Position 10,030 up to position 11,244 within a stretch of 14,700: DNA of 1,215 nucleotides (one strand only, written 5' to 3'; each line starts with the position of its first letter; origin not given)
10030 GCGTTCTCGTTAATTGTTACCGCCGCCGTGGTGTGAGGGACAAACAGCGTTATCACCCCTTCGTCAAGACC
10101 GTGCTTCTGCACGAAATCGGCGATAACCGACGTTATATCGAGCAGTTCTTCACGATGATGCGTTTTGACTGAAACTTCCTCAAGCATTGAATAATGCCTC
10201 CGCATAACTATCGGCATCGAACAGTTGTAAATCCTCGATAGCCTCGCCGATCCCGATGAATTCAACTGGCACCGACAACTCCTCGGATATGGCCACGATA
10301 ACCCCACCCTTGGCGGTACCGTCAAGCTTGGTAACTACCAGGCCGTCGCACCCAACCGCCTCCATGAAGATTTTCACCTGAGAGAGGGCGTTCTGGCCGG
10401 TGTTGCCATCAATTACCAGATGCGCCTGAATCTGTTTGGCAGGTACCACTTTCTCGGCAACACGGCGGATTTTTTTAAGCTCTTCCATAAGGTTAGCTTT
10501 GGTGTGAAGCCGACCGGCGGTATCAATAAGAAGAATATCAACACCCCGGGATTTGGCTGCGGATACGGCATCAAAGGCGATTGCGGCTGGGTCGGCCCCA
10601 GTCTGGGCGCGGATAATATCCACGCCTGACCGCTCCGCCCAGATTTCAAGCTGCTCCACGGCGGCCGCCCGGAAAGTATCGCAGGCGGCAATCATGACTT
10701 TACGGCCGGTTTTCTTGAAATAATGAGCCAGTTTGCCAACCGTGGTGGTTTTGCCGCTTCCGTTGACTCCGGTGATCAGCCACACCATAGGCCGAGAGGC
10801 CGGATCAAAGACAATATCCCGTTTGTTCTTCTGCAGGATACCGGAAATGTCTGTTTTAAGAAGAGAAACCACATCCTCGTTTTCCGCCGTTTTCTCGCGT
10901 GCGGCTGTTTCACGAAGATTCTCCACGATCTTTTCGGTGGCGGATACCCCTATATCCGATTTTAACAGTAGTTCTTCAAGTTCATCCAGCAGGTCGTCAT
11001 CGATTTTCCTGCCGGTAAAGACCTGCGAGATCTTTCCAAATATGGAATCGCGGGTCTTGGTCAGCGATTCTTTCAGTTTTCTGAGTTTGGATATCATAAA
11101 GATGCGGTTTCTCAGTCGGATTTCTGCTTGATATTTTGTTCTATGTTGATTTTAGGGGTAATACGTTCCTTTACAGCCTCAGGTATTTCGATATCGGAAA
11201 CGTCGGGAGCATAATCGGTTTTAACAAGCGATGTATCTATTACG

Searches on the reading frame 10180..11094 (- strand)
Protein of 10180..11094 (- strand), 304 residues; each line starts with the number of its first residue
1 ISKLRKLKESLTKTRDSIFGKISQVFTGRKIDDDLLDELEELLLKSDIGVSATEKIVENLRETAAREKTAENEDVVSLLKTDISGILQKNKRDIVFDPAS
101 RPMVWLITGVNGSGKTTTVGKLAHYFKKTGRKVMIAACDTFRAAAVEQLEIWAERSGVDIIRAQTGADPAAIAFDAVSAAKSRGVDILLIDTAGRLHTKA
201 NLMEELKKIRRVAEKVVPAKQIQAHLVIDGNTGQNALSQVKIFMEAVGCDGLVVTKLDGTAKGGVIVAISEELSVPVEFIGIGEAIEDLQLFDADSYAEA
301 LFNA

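Call 16: search_protein_families(library=pfam, proteins=[window:10180-11094:-], max_evalue=0.01)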
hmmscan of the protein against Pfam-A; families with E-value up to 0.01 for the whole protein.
window:10180-11094:- (304 aa): 25 families
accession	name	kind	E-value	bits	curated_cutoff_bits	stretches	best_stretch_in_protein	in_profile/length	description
PF00448.28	SRP54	-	1.2e-75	253.9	22.7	1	102-302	1-195/196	SRP54-type protein, GTPase domain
PF02881.24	SRP54_N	-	3.2e-13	50.1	22.4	1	19-81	2-73/75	SRP54-type protein, helical bundle domain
PF13604.12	AAA_30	-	1.9e-06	28.2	27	1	100-211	16-114/191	AAA domain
PF06414.18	Zeta_toxin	-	2.2e-06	27.7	22.3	1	97-208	11-119/199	Zeta toxin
PF13191.12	AAA_16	-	8.9e-06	26.7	32.6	1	100-180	22-97/167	AAA ATPase domain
PF02492.25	cobW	-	2.3e-05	24.5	20.7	1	104-262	2-158/180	CobW/HypB/UreG, nucleotide-binding domain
PF01656.29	CbiA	-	4.8e-05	23.8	25.4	1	112-220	9-87/125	CobQ/CobB/MinD/ParA nucleotide binding domain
PF13245.12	AAA_19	-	7.4e-05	23.4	25.1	1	97-196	6-102/134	AAA domain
PF03308.22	MeaB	-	0.00022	20.8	23.1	1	98-139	29-70/273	Methylmalonyl Co-A mutase-associated GTPase MeaB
PF25199.1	nSTAND_NTPase5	-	0.00031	21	34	1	93-141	31-81/145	Novel STAND NTPase 5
PF13401.12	AAA_22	-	0.00063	20.5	27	1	104-217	7-111/130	AAA domain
PF00142.24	Fer4_NifH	-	0.00066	19.7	25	1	107-164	5-62/271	4Fe-4S iron sulfur cluster binding proteins, NifH/frxC family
PF13207.12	AAA_17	-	0.00073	20.3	27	1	108-208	1-94/136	AAA domain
PF01583.26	APS_kinase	-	0.0023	18.4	21.1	1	103-151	3-51/152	Adenylylsulphate kinase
PF03029.23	ATP_bind_1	-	0.0024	18.1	27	1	107-137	1-31/240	Conserved hypothetical ATP binding protein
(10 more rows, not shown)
